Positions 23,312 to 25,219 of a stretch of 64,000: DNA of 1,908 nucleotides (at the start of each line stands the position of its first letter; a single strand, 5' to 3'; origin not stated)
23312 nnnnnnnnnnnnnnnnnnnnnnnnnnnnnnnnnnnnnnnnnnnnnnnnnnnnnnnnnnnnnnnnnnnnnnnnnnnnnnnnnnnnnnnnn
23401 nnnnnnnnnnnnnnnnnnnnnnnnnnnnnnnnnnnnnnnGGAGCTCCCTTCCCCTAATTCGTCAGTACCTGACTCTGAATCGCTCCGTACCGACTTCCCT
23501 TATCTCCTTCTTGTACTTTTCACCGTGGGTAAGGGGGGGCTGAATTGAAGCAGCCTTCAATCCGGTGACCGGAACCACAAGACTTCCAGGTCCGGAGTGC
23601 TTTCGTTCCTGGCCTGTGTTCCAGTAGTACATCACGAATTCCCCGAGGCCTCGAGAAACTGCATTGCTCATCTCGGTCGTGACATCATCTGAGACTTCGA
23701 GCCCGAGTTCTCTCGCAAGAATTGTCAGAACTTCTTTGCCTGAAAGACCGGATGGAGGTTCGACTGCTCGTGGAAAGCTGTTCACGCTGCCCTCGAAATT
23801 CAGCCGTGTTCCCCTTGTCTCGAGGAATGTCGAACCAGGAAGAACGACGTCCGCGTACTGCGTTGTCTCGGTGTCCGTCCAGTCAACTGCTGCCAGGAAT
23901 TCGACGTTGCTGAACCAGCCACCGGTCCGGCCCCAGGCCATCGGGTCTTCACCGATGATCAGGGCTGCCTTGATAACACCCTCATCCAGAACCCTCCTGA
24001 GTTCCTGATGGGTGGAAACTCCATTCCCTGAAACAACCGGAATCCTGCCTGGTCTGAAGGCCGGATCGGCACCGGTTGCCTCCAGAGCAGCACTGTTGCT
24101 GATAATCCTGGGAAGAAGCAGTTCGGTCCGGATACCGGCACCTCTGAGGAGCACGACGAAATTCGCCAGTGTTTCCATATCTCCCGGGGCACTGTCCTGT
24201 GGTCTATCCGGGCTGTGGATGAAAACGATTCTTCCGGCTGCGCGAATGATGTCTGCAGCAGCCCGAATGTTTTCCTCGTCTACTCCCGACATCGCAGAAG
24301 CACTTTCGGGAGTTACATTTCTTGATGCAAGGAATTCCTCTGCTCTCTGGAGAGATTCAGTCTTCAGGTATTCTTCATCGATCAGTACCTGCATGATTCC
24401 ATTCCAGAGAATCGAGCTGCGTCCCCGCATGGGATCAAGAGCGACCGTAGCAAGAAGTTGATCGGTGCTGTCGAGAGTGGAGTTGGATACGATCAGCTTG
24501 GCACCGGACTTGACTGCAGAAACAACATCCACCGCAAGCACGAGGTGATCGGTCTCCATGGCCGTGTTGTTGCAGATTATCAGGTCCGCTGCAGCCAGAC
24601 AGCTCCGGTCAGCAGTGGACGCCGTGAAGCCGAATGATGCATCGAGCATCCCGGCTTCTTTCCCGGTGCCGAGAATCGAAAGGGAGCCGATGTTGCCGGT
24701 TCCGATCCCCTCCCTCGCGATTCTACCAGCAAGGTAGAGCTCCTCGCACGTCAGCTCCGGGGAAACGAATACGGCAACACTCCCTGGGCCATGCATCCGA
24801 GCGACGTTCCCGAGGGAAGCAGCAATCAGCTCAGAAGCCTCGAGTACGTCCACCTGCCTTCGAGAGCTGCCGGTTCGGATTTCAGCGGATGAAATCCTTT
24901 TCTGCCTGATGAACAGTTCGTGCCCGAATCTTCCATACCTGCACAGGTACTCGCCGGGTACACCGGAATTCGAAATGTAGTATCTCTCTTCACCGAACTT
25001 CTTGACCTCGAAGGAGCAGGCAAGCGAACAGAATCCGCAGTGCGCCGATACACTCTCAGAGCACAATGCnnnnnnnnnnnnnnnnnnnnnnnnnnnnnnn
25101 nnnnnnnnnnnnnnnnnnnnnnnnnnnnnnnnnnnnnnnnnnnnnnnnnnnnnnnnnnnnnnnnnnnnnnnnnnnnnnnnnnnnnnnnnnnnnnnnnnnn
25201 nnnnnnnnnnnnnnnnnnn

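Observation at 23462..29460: Stn/Nfn-like NuoE-NuoF-(GltD-NuoG) module with a catalytically dead molybdopterin domain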

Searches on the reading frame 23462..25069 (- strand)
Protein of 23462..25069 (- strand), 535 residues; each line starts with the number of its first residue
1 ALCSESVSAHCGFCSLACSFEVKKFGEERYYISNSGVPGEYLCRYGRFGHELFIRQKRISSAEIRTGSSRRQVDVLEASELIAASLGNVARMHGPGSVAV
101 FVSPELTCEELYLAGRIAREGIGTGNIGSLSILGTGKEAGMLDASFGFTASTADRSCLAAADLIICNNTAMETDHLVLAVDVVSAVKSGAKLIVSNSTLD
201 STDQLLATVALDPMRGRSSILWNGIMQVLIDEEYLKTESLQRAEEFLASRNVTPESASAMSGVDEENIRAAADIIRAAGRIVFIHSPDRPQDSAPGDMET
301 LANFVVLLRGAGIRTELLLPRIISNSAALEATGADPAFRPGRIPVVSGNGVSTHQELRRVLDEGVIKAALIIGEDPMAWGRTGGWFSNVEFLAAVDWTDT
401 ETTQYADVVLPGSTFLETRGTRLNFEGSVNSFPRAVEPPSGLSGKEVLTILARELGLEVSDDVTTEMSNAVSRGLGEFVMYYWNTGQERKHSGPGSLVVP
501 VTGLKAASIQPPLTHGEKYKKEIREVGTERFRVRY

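Call 18: search_solved_structures(query=window:23465-25048:-, max_evalue=0.001, show_alignments=5)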
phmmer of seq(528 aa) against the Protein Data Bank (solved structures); distinct sequences matched with E-value up to 0.001: 16.
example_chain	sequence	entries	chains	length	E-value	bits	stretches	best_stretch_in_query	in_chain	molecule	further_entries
9bov_A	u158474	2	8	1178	7.5e-26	94.2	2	4-232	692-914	Molybdopterin oxidoreductase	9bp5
8rqz_C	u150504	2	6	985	3.4e-25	92.1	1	4-301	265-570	Probable oxidoreductase YjgC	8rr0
9gzq_A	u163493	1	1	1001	3.5e-25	92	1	4-301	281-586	Probable oxidoreductase YjgC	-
9wxb_B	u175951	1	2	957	3.4e-23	85.5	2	3-276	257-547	Formate dehydrogenase alpha subunit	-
6tg9_A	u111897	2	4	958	4.7e-23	85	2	3-273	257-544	Formate dehydrogenase subunit alpha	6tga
9t1s_L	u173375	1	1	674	7.3e-22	81.1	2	34-274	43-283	formate dehydrogenase (coenzyme F420)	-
8oh5_C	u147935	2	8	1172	7.8e-22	81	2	3-171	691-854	Formate dehydrogenase-O, major subunit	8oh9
7qv7_S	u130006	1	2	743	9.5e-20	74.1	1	4-433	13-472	Hydrogen dependent carbon dioxide reductase subunit FdhF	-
7bkb_D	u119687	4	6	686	4.8e-16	61.9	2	359-450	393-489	Formate dehydrogenase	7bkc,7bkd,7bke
1aa6_A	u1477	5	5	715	9.9e-16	60.8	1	32-270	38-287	FORMATE DEHYDROGENASE H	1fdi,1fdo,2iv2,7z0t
7vw6_A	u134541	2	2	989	2.2e-15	59.7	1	4-276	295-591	Formate dehydrogenase | Tungsten-containing formate dehydrogenase alpha subunit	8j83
7e5z_A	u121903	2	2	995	2.3e-15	59.7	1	4-276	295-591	Formate dehydrogenase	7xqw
2jim_A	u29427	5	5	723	3.8e-09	39.1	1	33-242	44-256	PERIPLASMIC NITRATE REDUCTASE | PROTEIN (PERIPLASMIC NITRATE REDUCTASE)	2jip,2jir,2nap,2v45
2jio_A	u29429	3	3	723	5e-09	38.7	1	34-242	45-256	PERIPLASMIC NITRATE REDUCTASE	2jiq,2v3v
2e7z_A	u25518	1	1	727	1.1e-05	27.7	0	68-235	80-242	Acetylene hydratase Ahy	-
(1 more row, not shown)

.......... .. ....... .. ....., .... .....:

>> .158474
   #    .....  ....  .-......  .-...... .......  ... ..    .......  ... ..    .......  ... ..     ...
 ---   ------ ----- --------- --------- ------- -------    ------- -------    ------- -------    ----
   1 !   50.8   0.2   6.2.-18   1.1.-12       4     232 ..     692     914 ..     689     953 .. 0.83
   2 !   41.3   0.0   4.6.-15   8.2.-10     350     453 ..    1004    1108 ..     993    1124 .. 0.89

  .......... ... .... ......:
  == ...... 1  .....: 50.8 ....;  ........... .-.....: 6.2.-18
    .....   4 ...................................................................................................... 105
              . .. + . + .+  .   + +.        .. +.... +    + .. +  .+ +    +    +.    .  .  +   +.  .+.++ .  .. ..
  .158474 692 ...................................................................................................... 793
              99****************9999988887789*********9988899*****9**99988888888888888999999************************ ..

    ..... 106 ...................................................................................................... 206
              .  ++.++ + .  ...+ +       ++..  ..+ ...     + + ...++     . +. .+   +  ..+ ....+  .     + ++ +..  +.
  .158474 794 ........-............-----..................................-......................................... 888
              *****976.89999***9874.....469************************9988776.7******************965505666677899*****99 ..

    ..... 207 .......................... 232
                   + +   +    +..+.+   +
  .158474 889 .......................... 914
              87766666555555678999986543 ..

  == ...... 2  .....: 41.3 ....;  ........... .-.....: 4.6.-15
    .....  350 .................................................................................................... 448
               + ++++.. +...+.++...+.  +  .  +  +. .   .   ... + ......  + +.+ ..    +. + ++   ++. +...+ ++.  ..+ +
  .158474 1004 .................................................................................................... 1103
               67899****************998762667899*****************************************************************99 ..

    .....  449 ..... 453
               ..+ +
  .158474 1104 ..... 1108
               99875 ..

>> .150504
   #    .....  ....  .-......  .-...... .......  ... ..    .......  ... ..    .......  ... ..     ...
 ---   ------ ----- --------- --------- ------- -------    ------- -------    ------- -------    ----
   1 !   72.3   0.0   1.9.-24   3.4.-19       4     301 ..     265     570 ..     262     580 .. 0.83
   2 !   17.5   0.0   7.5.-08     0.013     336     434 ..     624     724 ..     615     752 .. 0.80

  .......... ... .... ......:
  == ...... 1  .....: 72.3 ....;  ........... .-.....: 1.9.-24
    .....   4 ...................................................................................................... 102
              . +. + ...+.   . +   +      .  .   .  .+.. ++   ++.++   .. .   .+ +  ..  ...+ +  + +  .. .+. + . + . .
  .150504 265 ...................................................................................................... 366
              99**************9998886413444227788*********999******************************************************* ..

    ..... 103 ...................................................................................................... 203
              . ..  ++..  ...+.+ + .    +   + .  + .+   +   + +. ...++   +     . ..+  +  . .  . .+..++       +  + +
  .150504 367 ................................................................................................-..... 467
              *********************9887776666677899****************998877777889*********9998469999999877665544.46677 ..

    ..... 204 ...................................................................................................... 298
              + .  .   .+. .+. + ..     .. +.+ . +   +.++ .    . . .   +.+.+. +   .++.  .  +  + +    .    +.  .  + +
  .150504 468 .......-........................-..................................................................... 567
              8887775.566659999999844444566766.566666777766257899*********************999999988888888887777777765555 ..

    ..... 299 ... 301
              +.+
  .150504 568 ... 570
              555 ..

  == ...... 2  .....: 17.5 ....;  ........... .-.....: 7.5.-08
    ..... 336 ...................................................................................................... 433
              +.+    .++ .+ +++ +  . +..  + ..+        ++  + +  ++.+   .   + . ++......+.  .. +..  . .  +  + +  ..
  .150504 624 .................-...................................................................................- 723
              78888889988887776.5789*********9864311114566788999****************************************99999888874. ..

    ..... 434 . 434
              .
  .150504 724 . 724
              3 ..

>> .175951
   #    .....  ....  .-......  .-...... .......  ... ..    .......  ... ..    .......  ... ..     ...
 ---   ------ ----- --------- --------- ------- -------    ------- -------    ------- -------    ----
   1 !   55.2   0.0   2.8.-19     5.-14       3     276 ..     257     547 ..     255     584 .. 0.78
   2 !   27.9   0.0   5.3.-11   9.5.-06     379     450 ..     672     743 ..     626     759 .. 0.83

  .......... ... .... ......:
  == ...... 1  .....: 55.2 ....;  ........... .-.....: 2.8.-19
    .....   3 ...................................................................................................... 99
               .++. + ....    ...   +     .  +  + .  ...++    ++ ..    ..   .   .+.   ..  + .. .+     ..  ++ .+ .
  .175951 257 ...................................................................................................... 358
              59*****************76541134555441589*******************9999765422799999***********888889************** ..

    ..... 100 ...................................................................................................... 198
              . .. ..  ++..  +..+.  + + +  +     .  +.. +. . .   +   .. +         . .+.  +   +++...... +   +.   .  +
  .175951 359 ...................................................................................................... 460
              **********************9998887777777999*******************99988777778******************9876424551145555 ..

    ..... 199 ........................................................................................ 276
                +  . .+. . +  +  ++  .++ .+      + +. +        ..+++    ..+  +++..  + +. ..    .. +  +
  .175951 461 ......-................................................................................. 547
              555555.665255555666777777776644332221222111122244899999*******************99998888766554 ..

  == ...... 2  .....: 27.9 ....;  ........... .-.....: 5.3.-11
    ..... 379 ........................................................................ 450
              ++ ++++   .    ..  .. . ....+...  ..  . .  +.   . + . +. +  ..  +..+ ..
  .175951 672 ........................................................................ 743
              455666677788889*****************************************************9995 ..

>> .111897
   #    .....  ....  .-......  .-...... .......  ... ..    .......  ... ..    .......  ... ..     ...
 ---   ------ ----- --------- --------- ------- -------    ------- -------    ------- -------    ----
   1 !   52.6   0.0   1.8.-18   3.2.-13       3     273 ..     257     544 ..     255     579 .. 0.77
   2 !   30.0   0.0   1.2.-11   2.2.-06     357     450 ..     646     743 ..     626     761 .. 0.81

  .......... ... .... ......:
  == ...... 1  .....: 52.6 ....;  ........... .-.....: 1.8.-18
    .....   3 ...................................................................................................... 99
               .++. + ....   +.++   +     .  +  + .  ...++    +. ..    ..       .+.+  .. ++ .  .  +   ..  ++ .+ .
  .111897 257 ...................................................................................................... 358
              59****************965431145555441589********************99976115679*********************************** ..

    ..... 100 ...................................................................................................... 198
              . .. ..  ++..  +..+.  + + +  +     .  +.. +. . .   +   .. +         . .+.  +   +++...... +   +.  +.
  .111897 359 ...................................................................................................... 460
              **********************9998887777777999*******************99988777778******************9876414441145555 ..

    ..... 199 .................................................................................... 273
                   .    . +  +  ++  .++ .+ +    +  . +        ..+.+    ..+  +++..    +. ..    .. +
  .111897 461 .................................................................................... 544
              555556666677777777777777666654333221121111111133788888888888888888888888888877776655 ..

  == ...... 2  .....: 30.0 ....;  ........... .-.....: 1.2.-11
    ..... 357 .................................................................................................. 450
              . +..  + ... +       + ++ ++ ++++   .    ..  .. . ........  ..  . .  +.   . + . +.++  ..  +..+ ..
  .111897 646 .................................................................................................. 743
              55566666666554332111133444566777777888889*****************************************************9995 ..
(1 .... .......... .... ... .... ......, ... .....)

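Call 49: search_protein_representatives(protein=window:23462-25069:-)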
Query: 535 residues. Proteins with E-value up to 0.001 (for the whole library): 2303; up to 1e-10: 723; up to 1e-30: 48. The best 150 are listed.
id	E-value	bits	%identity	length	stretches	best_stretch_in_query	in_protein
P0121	2.1e-165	567.8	58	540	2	240-534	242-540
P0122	3.6e-165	567.1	61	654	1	2-406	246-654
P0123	6.0e-141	487.2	47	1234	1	2-533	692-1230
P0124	3.7e-137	474.7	50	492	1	56-534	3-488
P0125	9.6e-118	410.6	55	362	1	177-534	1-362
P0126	4.9e-82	292.8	46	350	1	206-533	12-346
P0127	1.1e-79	285.0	51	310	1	251-532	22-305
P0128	3.4e-74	266.9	47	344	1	209-534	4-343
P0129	1.0e-72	262.0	59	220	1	33-240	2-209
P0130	1.8e-67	244.8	57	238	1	298-534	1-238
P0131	1.9e-65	238.1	39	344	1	197-527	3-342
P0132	2.8e-61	224.3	49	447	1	5-249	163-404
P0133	5.4e-59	216.8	46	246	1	298-534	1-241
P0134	5.4e-57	210.2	41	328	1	214-533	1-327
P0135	7.0e-57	209.8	54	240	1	81-292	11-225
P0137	1.0e-52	196.1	32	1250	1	10-465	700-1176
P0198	1.0e-25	107.0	29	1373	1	9-472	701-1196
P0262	7.6e-22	94.3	30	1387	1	5-459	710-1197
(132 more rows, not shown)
